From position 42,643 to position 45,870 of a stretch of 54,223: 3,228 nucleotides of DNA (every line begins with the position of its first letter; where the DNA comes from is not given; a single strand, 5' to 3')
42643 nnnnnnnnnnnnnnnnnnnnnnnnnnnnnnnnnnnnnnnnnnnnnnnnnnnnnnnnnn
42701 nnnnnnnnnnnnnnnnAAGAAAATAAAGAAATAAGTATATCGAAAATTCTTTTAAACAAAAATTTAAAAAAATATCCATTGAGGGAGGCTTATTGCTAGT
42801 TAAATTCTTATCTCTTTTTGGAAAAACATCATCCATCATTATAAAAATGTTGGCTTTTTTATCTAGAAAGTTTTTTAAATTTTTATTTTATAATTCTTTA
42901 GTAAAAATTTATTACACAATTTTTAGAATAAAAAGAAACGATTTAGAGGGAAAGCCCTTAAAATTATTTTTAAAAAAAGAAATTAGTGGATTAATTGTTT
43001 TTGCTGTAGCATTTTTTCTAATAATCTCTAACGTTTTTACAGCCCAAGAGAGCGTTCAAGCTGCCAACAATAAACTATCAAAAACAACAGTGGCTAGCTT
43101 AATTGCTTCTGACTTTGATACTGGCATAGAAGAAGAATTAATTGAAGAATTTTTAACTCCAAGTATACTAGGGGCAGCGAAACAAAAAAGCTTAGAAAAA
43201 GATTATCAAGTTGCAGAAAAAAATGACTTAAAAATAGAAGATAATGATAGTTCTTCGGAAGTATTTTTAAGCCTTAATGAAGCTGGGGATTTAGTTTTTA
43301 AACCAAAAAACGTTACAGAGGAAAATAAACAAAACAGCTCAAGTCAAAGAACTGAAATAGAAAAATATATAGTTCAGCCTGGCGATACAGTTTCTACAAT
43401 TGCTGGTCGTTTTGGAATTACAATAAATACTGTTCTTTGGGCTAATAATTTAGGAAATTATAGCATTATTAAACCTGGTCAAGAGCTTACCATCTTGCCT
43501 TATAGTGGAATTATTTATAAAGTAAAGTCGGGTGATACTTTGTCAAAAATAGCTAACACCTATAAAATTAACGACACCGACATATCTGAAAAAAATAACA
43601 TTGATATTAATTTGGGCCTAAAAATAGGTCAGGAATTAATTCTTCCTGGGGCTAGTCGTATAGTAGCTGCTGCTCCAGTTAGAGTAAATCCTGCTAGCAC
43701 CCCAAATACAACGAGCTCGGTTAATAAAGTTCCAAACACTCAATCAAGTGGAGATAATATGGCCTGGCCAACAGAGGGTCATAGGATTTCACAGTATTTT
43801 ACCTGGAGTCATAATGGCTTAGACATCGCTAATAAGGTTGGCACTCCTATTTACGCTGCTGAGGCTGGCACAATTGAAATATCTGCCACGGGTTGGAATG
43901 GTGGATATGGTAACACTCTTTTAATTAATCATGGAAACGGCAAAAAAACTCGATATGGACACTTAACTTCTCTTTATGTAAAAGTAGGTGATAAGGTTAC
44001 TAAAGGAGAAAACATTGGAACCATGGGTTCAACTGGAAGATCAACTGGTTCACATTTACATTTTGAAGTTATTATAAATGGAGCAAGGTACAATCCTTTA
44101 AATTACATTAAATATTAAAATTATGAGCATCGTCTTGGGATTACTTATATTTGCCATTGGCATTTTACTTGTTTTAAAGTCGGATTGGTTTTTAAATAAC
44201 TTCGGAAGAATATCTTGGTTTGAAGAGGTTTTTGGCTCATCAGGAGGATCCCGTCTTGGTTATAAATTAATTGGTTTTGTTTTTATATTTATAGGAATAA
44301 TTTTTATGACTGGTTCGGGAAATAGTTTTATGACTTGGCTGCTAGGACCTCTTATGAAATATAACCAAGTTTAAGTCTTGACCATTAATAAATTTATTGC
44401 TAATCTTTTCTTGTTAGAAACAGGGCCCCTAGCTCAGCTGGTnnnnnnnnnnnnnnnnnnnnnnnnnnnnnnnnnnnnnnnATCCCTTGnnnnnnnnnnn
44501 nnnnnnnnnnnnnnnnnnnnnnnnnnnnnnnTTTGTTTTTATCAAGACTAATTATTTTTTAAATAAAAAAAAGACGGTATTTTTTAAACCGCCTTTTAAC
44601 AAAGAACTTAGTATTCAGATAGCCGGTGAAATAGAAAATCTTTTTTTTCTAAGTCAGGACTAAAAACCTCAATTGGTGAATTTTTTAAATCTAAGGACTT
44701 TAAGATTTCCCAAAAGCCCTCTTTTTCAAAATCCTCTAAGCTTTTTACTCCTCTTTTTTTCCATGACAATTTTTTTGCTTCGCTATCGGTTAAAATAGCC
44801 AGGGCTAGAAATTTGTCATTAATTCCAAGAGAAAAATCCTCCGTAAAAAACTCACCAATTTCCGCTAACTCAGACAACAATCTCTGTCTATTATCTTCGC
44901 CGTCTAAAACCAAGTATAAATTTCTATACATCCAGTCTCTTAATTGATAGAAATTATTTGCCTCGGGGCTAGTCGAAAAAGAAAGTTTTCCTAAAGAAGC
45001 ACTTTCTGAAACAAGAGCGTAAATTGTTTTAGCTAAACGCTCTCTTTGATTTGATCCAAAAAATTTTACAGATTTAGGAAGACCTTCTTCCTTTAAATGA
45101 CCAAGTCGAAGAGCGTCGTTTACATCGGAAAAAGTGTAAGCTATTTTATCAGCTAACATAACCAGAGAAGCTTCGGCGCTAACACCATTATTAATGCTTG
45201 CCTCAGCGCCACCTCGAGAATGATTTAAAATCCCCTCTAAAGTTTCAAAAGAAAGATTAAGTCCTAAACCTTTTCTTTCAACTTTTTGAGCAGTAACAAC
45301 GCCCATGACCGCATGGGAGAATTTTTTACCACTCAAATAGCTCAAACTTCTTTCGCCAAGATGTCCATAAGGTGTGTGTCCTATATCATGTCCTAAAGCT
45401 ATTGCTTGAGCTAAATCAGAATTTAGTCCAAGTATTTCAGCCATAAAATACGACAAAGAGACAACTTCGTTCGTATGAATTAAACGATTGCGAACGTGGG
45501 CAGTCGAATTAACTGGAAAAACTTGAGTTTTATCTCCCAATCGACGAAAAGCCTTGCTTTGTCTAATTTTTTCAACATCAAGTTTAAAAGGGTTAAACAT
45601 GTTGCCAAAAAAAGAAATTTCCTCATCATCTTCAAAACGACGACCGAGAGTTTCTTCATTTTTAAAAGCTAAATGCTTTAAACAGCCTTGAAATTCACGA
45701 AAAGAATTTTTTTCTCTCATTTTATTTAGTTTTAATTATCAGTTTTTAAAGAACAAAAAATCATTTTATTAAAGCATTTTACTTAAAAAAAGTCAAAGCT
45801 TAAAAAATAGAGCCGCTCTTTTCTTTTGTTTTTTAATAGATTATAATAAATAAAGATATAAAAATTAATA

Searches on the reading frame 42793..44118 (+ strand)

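Call 93: search_protein_families(library=pfam, proteins=[window:42793-44118:+], max_evalue=0.001)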
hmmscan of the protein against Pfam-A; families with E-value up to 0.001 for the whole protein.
window:42793-44118:+ (441 aa): 4 families
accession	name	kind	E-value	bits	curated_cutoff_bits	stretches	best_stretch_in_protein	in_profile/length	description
PF01551.29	Peptidase_M23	-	7.8e-33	113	28.7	1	339-435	2-96/96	Peptidase family M23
PF01476.26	LysM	-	3e-24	85.1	20.9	2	192-234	1-42/43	LysM domain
PF23473.1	LysM3_LYK4_5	-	1.8e-11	44.4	29.3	1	192-226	5-39/48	LYK4/5 LysM3 domain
PF23446.1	LysM1_NFP_LYK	-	1.3e-05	26.4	36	0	198-234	16-53/60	NFP/LYK LysM1 domain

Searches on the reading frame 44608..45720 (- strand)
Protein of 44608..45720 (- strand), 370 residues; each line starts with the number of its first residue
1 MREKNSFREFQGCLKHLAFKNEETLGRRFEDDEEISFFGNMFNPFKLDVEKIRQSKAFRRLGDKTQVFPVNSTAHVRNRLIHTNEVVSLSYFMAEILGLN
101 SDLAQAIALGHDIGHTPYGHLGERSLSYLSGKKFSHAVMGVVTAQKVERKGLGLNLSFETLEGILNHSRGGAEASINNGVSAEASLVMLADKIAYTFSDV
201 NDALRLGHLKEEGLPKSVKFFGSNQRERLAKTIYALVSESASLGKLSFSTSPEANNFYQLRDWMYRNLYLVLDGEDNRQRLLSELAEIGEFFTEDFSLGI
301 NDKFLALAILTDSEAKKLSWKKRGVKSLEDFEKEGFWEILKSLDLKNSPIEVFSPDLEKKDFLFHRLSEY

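Call 93: search_protein_families(library=pfam, proteins=[window:44608-45720:-], max_evalue=0.001)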
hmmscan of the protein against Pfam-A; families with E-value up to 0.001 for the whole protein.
window:44608-45720:- (370 aa): 1 family
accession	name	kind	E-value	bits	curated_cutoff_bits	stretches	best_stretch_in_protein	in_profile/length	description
PF01966.28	HD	-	3.2e-11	44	22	1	79-194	1-114/116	HD domain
